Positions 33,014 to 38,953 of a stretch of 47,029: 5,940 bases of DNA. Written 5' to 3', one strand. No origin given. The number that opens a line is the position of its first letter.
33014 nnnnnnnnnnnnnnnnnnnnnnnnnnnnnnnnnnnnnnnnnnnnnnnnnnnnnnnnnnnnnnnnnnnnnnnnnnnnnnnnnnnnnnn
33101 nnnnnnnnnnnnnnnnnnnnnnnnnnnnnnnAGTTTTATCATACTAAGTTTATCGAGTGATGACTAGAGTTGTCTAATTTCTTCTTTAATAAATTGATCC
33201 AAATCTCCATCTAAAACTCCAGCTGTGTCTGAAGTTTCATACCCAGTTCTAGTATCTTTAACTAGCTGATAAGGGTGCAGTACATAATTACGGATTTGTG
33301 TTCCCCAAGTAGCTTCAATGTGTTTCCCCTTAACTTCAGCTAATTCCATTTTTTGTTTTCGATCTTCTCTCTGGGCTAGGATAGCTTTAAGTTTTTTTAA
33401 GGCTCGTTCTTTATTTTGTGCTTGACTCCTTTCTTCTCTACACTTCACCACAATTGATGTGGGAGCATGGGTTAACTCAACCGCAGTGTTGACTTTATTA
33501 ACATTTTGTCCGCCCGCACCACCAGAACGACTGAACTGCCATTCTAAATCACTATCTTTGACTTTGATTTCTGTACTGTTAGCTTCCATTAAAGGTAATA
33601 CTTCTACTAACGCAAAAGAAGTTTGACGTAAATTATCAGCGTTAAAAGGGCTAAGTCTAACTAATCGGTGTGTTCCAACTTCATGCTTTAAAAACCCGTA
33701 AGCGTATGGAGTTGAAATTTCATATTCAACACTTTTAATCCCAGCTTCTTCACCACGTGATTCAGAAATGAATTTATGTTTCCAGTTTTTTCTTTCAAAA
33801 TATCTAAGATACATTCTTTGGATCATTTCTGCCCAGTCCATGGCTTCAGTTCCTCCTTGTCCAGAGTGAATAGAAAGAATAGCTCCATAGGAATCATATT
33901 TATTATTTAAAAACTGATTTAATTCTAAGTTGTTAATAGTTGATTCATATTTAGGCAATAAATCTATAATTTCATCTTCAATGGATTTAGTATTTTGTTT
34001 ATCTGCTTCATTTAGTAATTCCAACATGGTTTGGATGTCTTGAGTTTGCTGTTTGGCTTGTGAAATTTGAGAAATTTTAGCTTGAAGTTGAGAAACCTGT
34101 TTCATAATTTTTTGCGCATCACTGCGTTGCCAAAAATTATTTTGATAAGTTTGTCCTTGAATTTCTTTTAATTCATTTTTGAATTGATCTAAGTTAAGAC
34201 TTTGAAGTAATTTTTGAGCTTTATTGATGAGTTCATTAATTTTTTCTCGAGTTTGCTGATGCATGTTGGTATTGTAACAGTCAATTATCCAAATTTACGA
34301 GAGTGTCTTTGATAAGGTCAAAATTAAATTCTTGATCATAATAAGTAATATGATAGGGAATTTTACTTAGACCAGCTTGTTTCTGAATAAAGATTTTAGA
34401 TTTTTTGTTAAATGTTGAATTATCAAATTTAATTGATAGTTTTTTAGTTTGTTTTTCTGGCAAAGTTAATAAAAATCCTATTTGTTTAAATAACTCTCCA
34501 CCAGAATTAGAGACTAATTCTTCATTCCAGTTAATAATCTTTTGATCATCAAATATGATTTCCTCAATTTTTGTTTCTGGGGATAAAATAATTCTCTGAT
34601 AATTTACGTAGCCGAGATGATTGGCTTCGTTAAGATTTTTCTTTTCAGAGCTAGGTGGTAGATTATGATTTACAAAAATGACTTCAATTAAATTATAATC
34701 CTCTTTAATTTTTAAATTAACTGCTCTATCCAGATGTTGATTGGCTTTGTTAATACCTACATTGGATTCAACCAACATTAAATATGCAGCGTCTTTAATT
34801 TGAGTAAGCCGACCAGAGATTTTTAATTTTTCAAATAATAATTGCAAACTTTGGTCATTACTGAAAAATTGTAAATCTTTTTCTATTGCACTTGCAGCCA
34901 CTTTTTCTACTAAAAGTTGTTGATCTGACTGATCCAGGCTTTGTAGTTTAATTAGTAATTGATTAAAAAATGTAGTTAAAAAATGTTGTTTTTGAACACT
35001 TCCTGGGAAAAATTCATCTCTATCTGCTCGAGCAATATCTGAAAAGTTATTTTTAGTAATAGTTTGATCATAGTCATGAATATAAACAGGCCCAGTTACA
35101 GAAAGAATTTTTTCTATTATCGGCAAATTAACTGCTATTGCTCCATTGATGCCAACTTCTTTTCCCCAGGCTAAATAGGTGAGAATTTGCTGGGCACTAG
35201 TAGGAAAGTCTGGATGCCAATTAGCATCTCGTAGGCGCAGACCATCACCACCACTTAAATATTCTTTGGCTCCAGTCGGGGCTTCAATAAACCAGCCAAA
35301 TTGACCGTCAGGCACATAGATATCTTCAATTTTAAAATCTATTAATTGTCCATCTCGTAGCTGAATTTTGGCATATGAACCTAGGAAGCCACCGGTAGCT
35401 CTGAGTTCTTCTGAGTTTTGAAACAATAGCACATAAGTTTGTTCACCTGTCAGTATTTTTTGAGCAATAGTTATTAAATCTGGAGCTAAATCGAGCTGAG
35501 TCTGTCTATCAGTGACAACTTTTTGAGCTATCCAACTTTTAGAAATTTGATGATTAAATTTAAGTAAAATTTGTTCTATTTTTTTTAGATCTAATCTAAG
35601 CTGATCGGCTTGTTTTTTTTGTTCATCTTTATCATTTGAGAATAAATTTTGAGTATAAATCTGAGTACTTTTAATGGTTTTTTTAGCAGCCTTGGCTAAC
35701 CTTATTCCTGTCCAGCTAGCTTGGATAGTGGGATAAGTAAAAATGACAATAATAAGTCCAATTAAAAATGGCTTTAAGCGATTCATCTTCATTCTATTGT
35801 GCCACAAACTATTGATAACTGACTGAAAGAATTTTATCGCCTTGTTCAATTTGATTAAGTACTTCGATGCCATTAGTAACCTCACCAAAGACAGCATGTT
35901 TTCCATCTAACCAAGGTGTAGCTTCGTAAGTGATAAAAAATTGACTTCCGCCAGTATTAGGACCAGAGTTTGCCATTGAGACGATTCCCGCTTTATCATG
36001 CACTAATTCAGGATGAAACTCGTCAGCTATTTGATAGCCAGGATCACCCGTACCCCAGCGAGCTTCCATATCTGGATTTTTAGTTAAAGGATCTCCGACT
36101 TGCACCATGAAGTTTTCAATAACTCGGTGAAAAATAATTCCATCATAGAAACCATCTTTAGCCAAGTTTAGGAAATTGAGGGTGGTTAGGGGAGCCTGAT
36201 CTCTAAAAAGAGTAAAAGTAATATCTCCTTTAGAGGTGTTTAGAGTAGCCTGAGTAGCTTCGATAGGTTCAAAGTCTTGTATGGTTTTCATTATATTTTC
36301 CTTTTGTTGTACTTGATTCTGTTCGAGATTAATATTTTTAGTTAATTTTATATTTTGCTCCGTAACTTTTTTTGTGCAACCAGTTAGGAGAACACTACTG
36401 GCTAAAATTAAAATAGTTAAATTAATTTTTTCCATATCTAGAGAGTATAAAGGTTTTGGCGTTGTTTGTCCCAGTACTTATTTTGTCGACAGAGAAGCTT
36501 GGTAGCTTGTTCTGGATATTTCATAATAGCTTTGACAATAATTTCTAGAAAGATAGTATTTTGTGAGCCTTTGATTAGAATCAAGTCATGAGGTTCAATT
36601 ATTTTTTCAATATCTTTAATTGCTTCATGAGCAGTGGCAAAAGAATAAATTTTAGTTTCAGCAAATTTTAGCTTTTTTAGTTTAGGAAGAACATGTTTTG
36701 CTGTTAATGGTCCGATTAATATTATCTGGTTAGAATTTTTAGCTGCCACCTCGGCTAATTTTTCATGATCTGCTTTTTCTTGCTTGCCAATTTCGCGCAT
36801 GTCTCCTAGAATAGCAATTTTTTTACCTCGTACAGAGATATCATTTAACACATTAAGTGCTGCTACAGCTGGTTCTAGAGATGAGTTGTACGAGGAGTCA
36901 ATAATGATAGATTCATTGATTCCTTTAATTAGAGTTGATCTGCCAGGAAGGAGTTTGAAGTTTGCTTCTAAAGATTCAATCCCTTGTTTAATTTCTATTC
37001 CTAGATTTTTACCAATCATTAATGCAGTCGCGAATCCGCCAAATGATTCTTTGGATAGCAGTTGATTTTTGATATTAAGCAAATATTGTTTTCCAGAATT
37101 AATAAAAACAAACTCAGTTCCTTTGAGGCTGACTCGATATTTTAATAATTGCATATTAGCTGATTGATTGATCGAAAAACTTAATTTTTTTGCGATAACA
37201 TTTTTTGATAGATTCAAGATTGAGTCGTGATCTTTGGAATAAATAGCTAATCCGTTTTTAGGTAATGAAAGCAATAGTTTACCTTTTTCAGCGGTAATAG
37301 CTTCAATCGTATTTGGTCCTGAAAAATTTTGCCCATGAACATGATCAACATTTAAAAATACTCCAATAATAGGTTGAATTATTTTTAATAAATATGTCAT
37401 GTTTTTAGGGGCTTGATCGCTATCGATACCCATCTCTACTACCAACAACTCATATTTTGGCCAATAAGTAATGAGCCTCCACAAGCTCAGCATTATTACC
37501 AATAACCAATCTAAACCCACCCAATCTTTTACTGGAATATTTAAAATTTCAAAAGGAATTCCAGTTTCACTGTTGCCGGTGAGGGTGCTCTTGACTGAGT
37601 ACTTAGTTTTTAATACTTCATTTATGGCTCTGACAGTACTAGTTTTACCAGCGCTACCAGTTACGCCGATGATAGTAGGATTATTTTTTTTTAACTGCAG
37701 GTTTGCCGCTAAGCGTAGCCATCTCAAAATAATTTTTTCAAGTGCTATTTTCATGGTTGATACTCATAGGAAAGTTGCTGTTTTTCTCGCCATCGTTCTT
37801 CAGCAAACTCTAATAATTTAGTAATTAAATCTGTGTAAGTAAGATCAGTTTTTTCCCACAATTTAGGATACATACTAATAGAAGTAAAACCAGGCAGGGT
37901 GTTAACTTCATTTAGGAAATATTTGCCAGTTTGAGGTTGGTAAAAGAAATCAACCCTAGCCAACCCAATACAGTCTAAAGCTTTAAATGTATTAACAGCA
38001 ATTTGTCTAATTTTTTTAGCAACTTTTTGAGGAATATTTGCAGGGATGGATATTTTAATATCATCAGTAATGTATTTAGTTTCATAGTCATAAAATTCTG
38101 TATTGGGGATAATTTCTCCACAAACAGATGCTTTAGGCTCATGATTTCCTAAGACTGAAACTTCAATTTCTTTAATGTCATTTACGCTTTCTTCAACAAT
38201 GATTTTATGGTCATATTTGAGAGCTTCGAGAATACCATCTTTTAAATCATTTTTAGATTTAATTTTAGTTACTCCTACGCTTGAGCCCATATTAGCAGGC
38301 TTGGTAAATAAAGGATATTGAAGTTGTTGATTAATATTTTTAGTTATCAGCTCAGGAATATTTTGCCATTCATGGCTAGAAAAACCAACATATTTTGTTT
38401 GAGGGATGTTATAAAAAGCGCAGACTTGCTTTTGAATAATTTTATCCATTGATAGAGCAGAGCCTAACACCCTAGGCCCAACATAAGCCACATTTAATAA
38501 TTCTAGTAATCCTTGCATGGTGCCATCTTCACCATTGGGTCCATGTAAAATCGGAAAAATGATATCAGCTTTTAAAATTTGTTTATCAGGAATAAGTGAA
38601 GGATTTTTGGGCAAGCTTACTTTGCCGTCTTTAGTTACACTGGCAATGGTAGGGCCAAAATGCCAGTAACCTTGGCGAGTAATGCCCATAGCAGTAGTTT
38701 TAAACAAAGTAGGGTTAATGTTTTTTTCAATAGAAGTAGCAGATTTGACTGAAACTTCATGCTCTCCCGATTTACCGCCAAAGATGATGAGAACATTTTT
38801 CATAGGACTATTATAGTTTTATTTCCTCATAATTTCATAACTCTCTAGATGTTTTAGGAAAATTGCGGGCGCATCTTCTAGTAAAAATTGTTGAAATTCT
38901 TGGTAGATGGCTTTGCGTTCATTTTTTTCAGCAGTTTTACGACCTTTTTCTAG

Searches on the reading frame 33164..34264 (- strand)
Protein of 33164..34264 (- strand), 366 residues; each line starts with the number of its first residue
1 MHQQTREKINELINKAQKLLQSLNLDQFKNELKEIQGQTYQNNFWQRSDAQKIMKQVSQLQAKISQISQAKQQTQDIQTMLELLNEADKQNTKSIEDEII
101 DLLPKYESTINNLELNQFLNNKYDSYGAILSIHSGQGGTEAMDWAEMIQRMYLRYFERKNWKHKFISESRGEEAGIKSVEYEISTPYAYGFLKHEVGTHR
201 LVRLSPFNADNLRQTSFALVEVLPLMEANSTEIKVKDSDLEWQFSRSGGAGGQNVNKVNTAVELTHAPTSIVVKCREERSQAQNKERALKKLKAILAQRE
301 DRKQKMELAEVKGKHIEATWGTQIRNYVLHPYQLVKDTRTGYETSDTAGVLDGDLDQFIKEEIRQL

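Call 44: search_protein_families(library=pfam, proteins=[window:33164-34264:-], max_evalue=0.0001)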
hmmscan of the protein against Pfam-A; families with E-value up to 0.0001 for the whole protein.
window:33164-34264:- (366 aa): 2 families
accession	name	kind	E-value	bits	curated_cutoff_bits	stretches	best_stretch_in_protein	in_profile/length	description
PF03462.23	PCRF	-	1.4e-49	169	24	1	29-220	2-194/194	PCRF domain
PF00472.26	RF-1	-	4.3e-35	120.6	35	1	231-339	3-116/116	RF-1 domain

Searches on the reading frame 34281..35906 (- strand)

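Call 44: search_protein_families(library=pfam, proteins=[window:34281-35906:-], max_evalue=0.0001)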
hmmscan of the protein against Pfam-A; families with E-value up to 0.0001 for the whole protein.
window:34281-35906:- (541 aa): 1 family
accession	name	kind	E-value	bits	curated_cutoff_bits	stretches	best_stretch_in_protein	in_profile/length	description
PF13196.11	DUF4012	-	3.9e-23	83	28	1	154-293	2-140/144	Protein of unknown function (DUF4012)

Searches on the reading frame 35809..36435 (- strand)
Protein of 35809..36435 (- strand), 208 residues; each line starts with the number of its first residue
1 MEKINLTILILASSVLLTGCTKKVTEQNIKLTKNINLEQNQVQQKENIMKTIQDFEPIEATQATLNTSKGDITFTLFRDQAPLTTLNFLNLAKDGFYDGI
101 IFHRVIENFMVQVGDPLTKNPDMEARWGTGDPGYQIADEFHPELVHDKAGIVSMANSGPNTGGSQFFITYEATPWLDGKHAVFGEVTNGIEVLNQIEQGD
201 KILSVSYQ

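Call 44: search_protein_families(library=pfam, proteins=[window:35809-36435:-], max_evalue=0.0001)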
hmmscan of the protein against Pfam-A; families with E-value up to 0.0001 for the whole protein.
window:35809-36435:- (208 aa): 1 family
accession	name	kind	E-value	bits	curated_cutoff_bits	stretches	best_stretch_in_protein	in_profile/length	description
PF00160.26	Pro_isomerase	-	1.3e-49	168.9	21.7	1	64-200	3-141/159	Cyclophilin type peptidyl-prolyl cis-trans isomerase/CLD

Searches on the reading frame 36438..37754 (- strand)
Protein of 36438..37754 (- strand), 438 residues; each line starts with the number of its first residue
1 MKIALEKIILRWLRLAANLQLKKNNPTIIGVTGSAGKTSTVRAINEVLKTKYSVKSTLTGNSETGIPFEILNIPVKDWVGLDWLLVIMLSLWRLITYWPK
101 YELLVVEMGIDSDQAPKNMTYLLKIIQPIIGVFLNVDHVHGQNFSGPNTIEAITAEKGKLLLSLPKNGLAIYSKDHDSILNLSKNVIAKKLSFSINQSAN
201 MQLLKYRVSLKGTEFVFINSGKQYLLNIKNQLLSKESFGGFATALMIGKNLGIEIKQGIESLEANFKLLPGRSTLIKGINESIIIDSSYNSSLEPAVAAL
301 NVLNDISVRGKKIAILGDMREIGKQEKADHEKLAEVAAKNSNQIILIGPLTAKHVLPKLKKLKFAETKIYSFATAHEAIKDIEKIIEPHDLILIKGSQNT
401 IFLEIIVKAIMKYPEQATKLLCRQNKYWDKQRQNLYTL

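Call 44: search_protein_families(library=pfam, proteins=[window:36438-37754:-], max_evalue=0.0001)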
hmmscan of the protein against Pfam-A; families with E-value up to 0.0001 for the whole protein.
window:36438-37754:- (438 aa): 2 families
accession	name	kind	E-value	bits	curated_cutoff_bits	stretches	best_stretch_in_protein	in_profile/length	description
PF08245.18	Mur_ligase_M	-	1.5e-17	64.7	24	1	31-229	1-181/200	Mur ligase middle domain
PF02875.26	Mur_ligase_C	-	1e-14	55.9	28.4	1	271-397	1-126/127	Mur ligase, glutamate ligase domain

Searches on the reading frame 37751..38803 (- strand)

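Call 44: search_protein_families(library=pfam, proteins=[window:37751-38803:-], max_evalue=0.0001)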
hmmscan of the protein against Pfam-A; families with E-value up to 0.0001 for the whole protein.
window:37751-38803:- (350 aa): 4 families
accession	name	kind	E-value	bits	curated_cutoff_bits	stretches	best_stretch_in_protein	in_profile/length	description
PF07478.18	Dala_Dala_lig_C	-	1e-72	244.4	24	1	132-332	6-204/204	D-ala D-ala ligase C-terminus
PF01820.27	Dala_Dala_lig_N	-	2.2e-28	99.7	34.6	1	3-110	1-121/121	D-ala D-ala ligase N-terminus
PF02222.28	ATP-grasp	-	2.5e-11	44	27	1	154-300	22-159/179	ATP-grasp domain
PF02786.22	CPSase_L_D2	-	1.4e-10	41.5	19.8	1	156-302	32-178/211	Carbamoyl-phosphate synthase L chain, ATP binding domain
